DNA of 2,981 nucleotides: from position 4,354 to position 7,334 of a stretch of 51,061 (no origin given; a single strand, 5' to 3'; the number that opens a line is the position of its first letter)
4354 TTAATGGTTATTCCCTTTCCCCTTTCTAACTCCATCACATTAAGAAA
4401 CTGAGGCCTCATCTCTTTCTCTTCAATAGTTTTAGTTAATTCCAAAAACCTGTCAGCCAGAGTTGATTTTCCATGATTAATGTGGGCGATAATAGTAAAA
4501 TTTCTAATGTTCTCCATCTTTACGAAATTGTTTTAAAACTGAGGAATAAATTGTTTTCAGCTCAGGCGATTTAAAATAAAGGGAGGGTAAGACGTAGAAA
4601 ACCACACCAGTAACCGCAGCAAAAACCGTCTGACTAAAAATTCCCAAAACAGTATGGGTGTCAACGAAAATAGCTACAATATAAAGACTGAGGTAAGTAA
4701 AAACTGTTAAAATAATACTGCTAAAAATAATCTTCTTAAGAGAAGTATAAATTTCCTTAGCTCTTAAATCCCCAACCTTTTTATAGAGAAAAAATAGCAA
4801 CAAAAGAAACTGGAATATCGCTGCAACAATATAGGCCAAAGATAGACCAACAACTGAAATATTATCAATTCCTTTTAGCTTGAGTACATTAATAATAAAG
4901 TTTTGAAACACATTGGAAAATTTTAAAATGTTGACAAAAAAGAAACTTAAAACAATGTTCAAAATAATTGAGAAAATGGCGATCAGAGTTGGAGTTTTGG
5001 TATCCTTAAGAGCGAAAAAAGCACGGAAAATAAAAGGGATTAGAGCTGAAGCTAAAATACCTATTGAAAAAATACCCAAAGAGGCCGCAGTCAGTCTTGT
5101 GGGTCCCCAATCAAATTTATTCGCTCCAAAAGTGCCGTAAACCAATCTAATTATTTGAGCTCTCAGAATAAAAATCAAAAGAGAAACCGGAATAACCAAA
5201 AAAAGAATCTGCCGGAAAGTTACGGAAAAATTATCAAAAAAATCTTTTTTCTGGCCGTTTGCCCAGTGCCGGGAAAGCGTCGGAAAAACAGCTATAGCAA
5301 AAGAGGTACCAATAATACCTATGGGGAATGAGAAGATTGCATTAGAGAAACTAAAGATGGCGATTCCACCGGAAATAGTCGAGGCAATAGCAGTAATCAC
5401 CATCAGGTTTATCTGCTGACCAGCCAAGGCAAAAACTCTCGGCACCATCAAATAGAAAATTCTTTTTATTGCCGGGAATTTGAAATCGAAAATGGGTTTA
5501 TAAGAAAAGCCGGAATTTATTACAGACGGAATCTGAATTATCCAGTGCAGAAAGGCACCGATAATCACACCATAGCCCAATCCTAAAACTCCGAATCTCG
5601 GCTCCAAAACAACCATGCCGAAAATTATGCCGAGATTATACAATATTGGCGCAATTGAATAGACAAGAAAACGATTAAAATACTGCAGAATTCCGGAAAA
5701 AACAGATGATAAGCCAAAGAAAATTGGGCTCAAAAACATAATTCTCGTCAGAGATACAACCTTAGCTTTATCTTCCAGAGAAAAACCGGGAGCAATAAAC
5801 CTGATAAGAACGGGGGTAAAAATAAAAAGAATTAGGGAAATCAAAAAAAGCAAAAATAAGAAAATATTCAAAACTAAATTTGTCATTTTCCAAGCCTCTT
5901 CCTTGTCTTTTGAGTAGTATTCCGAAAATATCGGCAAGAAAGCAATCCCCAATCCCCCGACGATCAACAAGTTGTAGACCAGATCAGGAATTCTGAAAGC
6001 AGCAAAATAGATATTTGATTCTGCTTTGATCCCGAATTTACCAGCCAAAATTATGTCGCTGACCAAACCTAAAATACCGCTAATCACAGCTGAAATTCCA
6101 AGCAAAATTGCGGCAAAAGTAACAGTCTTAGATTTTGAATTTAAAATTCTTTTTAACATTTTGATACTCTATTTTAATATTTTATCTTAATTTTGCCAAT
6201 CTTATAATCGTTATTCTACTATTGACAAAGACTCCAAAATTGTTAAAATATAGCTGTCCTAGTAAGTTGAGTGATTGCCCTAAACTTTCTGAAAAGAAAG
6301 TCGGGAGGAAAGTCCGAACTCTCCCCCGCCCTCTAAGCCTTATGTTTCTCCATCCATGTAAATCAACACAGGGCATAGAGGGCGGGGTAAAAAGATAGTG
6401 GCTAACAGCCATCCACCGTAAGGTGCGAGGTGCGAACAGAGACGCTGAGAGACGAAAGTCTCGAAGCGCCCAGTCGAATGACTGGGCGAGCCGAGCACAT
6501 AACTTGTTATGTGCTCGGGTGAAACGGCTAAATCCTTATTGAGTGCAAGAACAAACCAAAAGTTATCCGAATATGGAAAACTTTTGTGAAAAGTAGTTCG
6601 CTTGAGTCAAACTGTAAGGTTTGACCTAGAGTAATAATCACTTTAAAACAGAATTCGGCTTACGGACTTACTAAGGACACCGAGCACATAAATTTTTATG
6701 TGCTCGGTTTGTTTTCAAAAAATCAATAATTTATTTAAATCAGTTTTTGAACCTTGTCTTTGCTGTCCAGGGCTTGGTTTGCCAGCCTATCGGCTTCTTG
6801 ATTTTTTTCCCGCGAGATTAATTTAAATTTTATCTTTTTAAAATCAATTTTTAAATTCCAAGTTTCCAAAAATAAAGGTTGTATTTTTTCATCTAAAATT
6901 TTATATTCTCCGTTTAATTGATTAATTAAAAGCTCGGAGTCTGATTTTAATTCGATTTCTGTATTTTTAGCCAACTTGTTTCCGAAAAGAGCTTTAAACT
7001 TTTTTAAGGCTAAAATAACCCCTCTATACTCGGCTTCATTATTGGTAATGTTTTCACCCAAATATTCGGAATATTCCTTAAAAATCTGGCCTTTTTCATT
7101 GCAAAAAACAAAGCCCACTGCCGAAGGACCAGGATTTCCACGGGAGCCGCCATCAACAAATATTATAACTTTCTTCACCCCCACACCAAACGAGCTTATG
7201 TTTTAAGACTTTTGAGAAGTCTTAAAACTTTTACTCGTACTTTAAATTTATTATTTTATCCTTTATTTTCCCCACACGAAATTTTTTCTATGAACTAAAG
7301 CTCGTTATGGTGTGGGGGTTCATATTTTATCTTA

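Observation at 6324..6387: RNase P RNA gene carries the same palindrome that brackets tRNA-Thr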

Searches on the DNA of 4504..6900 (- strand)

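Call 6: search_rna_families(source=window, start=6000, end=6900, threshold=evalue, max_evalue=10, show_alignments=4)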
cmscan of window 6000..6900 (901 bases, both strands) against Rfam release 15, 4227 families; matches with E-value up to 10: 23.
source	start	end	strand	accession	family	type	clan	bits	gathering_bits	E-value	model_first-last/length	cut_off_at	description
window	6259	6678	+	RF00010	RNaseP_bact_a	Gene; ribozyme;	CL00002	89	100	1.7e-27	1-367/367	no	Bacterial RNase P class A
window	6319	6392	-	RF03734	mir-4773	Gene; miRNA;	-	27.9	100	0.012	1-78/78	no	mir-4773 microRNA precursor family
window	6318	6395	-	RF04204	mir-3473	Gene; miRNA;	-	27.3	71.8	0.0028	1-78/78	no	mir-3473 microRNA precursor family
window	6317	6400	-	RF04096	mir-4433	Gene; miRNA;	-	24.6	77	0.028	1-83/83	no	mir-4433 microRNA precursor family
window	6315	6398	-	RF04240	mir-4716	Gene; miRNA;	-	24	76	0.023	1-84/84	no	mir-4716 microRNA precursor family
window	6538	6714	+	RF01470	rli38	Gene; sRNA;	-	23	49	1.2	1-150/150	no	Listeria sRNA rli38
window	6318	6393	-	RF03578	mir-3910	Gene; miRNA;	-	22.3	95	0.11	1-82/82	no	mir-3910 microRNA precursor family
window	6319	6392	+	RF03734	mir-4773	Gene; miRNA;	-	22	100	0.32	1-78/78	no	mir-4773 microRNA precursor family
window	6317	6394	-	RF00995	mir-616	Gene; miRNA;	-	20.7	100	0.16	1-91/91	no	mir-616 microRNA precursor family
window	6463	6491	+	RF01322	CRISPR-DR9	Gene; CRISPR;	-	20.3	45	0.12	1-37/37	no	CRISPR RNA direct repeat element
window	6550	6587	-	RF02075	STnc230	Gene; sRNA;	-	18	50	10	45-83/83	no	Enterobacterial sRNA STnc230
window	6319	6390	-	RF03794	MIR5298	Gene; miRNA;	-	17.9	70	8.5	1-80/80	no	MIR5298 microRNA precursor family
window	6319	6394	+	RF03406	mir-3099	Gene; miRNA;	-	17.8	95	1.7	1-84/84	no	mir-3099 microRNA precursor family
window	6315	6398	+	RF00954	MIR1446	Gene; miRNA;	-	17.4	70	1.3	1-105/105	no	MIR1446 microRNA precursor family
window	6321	6390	+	RF03578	mir-3910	Gene; miRNA;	-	17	95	2.9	1-82/82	no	mir-3910 microRNA precursor family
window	6449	6462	+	RF04356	Plastid-ndhA-ndhB-1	Intron;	CL00155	13.6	61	9.4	18-31/49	no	Plastid-ndhA-ndhB-1 group II-D5 intron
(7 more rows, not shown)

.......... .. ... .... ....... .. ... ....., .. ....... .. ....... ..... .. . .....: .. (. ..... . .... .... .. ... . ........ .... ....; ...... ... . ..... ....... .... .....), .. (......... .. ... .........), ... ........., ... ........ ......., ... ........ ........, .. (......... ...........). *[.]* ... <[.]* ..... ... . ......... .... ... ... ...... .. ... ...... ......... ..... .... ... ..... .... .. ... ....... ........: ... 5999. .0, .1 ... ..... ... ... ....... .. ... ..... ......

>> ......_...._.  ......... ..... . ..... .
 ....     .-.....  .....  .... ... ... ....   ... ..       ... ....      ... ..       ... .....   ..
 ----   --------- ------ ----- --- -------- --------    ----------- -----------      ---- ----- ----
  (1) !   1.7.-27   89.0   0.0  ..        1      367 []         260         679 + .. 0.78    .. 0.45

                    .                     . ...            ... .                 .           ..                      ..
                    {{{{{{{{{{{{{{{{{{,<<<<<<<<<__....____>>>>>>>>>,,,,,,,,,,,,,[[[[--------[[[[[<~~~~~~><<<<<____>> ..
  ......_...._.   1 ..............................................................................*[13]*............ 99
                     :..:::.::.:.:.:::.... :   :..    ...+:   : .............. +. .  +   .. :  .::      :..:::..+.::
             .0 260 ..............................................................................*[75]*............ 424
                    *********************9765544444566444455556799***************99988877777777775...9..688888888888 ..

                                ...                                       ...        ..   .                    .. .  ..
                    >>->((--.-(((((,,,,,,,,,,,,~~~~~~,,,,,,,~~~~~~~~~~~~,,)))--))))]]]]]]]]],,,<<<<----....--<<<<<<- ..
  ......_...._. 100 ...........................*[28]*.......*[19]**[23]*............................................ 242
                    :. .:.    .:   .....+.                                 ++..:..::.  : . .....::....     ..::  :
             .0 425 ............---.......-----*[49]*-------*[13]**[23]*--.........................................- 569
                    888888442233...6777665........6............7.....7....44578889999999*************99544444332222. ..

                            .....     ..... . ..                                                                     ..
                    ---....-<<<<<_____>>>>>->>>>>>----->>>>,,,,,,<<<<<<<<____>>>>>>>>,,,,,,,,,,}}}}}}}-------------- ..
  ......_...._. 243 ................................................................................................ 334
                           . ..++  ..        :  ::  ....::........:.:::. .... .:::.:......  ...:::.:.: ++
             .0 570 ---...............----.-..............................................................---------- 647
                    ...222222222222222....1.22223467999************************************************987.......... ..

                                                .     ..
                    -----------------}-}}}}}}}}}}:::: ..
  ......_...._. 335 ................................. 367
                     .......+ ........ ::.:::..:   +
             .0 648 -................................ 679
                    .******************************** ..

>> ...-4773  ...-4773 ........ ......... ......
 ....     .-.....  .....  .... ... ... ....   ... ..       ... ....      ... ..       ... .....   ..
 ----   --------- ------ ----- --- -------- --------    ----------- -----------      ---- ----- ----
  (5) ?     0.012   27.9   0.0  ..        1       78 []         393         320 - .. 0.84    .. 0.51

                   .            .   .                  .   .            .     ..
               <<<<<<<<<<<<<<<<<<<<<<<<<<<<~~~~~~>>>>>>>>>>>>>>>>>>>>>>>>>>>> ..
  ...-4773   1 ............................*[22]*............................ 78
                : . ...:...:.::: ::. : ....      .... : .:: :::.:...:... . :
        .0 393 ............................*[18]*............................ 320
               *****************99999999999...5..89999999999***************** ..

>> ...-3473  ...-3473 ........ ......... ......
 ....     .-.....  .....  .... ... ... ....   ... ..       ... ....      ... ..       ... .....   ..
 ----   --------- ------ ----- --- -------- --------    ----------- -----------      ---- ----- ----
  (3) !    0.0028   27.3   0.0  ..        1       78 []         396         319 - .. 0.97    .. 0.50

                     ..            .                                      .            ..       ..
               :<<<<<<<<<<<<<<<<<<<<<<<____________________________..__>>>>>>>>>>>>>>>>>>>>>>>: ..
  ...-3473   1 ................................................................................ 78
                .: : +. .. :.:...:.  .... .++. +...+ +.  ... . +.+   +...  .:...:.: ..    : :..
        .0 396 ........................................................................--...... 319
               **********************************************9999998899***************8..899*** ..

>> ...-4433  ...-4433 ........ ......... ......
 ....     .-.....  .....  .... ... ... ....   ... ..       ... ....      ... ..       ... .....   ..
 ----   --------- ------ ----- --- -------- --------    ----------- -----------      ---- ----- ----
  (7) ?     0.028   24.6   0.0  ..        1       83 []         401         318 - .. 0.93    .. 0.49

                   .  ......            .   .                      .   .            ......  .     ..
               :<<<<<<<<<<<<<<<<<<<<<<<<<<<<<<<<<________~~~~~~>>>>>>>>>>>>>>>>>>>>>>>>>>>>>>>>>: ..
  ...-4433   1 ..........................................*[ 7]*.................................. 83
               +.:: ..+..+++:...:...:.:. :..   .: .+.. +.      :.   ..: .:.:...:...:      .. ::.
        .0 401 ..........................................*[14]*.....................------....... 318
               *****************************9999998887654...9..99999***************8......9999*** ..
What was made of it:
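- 6259..6678 (+): RNase P RNA gene (rnpB), class-A-like, of the diverged Patescibacteria type. Rfam RF00010 at 89 bits, E 1.7e-27, with both P4 strands conserved (call 6).
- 6680..6707 (+): K-family hairpin followed by a T-run. It looks like the intrinsic terminator of rnpB. It lies directly after the end of the Rfam match (call 6).
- On Bacterial RNase P RNA class A (Rfam RF00010): 89 bits, E 1.7e-27, full model span 1-367 (call 6). Both strands are present and aligned with high posterior probability (call 6).
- Call 6 places rnpB at 6259-6678.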

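Call 54: search_rna_families(sources=[L154, L121, L158, L132, L090, L068, L134, L104, L131, L026, L015], threshold=gathering)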
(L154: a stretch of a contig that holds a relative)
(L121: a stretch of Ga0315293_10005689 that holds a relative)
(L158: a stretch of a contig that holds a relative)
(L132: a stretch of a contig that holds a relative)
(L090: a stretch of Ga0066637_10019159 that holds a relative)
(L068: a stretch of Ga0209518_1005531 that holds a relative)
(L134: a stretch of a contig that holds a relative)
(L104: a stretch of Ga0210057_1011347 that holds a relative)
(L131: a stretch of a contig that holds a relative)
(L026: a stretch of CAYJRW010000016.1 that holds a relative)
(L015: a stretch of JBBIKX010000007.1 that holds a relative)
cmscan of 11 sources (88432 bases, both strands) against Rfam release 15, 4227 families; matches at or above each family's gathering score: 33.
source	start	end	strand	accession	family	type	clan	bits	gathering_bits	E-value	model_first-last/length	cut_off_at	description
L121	7718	11023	+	RF02541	LSU_rRNA_bacteria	Gene; rRNA;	CL00112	2249.9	50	0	1-2925/2925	no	Bacterial large subunit ribosomal RNA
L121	2285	3904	+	RF00177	SSU_rRNA_bacteria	Gene; rRNA;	CL00111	1402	50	0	1-1533/1533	no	Bacterial small subunit ribosomal RNA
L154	46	1592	+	RF00177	SSU_rRNA_bacteria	Gene; rRNA;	CL00111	1378.6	50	0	1-1533/1533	no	Bacterial small subunit ribosomal RNA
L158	4060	5578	+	RF00177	SSU_rRNA_bacteria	Gene; rRNA;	CL00111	1343.8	50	0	1-1533/1533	no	Bacterial small subunit ribosomal RNA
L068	1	698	-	RF00177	SSU_rRNA_bacteria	Gene; rRNA;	CL00111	529.3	50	4.9e-165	1-1399/1533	3'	Bacterial small subunit ribosomal RNA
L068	1723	3251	-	RF00177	SSU_rRNA_bacteria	Gene; rRNA;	CL00111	328.2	50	1.7e-100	9-546/1533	no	Bacterial small subunit ribosomal RNA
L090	1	489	+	RF02541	LSU_rRNA_bacteria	Gene; rRNA;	CL00112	259.6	50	3.1e-81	2502-2925/2925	5'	Bacterial large subunit ribosomal RNA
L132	1616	1856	+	RF02541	LSU_rRNA_bacteria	Gene; rRNA;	CL00112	202.4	50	2.7e-62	2656-2912/2925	no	Bacterial large subunit ribosomal RNA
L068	2668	3251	-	RF02542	SSU_rRNA_microsporidia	Gene; rRNA;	CL00111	177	50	3.5e-50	4-431/1311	no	Microsporidia small subunit ribosomal RNA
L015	1540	1948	+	RF00010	RNaseP_bact_a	Gene; ribozyme;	CL00002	142.8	100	9.5e-44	1-367/367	no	Bacterial RNase P class A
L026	3481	3973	+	RF00010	RNaseP_bact_a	Gene; ribozyme;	CL00002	133.4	100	1.4e-40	1-367/367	no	Bacterial RNase P class A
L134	1255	1622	-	RF00177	SSU_rRNA_bacteria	Gene; rRNA;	CL00111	131.9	50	1.8e-37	934-1330/1533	no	Bacterial small subunit ribosomal RNA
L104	4228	4719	-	RF00010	RNaseP_bact_a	Gene; ribozyme;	CL00002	100.2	100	2.7e-29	1-367/367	no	Bacterial RNase P class A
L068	1534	1691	-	RF00177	SSU_rRNA_bacteria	Gene; rRNA;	CL00111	90.6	50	3.3e-24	578-741/1533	no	Bacterial small subunit ribosomal RNA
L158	6861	6934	+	RF00005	tRNA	Gene; tRNA;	CL00001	74.1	29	3.1e-14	1-71/71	no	tRNA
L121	11330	11441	+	RF00001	5S_rRNA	Gene; rRNA;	CL00113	73.2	38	2e-13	1-120/120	no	5S ribosomal RNA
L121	5697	5769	+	RF00005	tRNA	Gene; tRNA;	CL00001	72.5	29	8.9e-14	1-71/71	no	tRNA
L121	706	777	+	RF00005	tRNA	Gene; tRNA;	CL00001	71.4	29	1.8e-13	1-71/71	no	tRNA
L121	5537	5608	+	RF00005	tRNA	Gene; tRNA;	CL00001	70.7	29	2.8e-13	1-71/71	no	tRNA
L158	3737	3808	+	RF00005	tRNA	Gene; tRNA;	CL00001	70.5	29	3.2e-13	1-71/71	no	tRNA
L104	9631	9701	+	RF00005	tRNA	Gene; tRNA;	CL00001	69.6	29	5.6e-13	1-71/71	no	tRNA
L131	10808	10878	+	RF00005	tRNA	Gene; tRNA;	CL00001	69.6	29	5.4e-13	1-71/71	no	tRNA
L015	8254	8326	+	RF00005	tRNA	Gene; tRNA;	CL00001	68.4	29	1.2e-12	1-71/71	no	tRNA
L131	13978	14048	+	RF00005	tRNA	Gene; tRNA;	CL00001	68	29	1.6e-12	1-71/71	no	tRNA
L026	7839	7909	+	RF00005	tRNA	Gene; tRNA;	CL00001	65.3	29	8.3e-12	1-71/71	no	tRNA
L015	8135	8205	+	RF00005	tRNA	Gene; tRNA;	CL00001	63.6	29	2.5e-11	1-71/71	no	tRNA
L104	9557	9627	+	RF00005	tRNA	Gene; tRNA;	CL00001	63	29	3.8e-11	1-71/71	no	tRNA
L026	7681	7751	+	RF00005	tRNA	Gene; tRNA;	CL00001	62.5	29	4.9e-11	1-71/71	no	tRNA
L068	4638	4710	-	RF00005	tRNA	Gene; tRNA;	CL00001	61.6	29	9.1e-11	1-71/71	no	tRNA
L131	10671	10741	+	RF00005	tRNA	Gene; tRNA;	CL00001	56.6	29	2.1e-09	1-71/71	no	tRNA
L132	1896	2012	+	RF00001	5S_rRNA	Gene; rRNA;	CL00113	53.3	38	3.7e-08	1-120/120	no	5S ribosomal RNA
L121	10300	10625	+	RF00028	Intron_gpI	Intron;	-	52.2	50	3.1e-10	1-253/253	no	Group I catalytic intron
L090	742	827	+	RF00001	5S_rRNA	Gene; rRNA;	CL00113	47.6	38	1.2e-06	1-120/120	no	5S ribosomal RNA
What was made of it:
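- On Bacterial RNase P RNA class A (Rfam RF00010): Relatives score 100-143 bits (call 54).
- Rfam confirms that the L026, L015 and L104 copies lie inside rnpB (call 54). Copies lie inside 16S rRNA on four contigs (call 54). The same family sits at helix tips of 16S rRNA (call 54).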

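Call 75: search_rna_families(sources=[L013, L182, L176, L110, L034, L017], threshold=evalue, max_evalue=0.000001)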
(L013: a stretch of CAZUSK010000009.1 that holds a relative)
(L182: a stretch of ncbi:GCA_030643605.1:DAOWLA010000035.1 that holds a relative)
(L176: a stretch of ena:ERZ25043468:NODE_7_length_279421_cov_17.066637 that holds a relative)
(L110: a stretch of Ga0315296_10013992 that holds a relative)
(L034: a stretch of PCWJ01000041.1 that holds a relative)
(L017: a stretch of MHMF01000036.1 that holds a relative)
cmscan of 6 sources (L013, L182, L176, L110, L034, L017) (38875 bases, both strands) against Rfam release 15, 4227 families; matches with E-value up to 0.000001: 11.
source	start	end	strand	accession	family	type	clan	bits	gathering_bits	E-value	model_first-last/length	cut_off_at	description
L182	1254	1596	+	RF00010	RNaseP_bact_a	Gene; ribozyme;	CL00002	200.2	100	1.5e-63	1-367/367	no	Bacterial RNase P class A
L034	2247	2652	+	RF00010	RNaseP_bact_a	Gene; ribozyme;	CL00002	122.1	100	4.4e-37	1-367/367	no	Bacterial RNase P class A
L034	8457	8528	+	RF00005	tRNA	Gene; tRNA;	CL00001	70.9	29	1.1e-13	1-71/71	no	tRNA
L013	1204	1631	+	RF00010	RNaseP_bact_a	Gene; ribozyme;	CL00002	70.3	100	1.6e-19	1-367/367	no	Bacterial RNase P class A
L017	8329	8399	+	RF00005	tRNA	Gene; tRNA;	CL00001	69.6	29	2.4e-13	1-71/71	no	tRNA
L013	7551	7621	+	RF00005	tRNA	Gene; tRNA;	CL00001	66.7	29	1.5e-12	1-71/71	no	tRNA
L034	8293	8363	+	RF00005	tRNA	Gene; tRNA;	CL00001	63.6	29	1.1e-11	1-71/71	no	tRNA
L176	1241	1311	+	RF00005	tRNA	Gene; tRNA;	CL00001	63.4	29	1.2e-11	1-71/71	no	tRNA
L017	3333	3806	-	RF00010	RNaseP_bact_a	Gene; ribozyme;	CL00002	60.1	100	4.5e-16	1-367/367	no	Bacterial RNase P class A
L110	1981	2051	+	RF00005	tRNA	Gene; tRNA;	CL00001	57.4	29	5.7e-10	1-71/71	no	tRNA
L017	8192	8262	+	RF00005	tRNA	Gene; tRNA;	CL00001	56.6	29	9.2e-10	1-71/71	no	tRNA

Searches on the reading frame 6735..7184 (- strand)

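Call 14: search_protein_families(library=pfam, proteins=[window:6735-7184:-])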
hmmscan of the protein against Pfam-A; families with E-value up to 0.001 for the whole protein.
window:6735-7184:- (149 aa): 2 families
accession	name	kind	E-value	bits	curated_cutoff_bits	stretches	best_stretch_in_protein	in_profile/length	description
PF13456.12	RVT_3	-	2.5e-20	73.1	21.6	1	10-138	2-123/123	Reverse transcriptase-like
PF00075.30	RNase_H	-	3.6e-12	47.1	25.8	1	4-139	2-140/141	RNase H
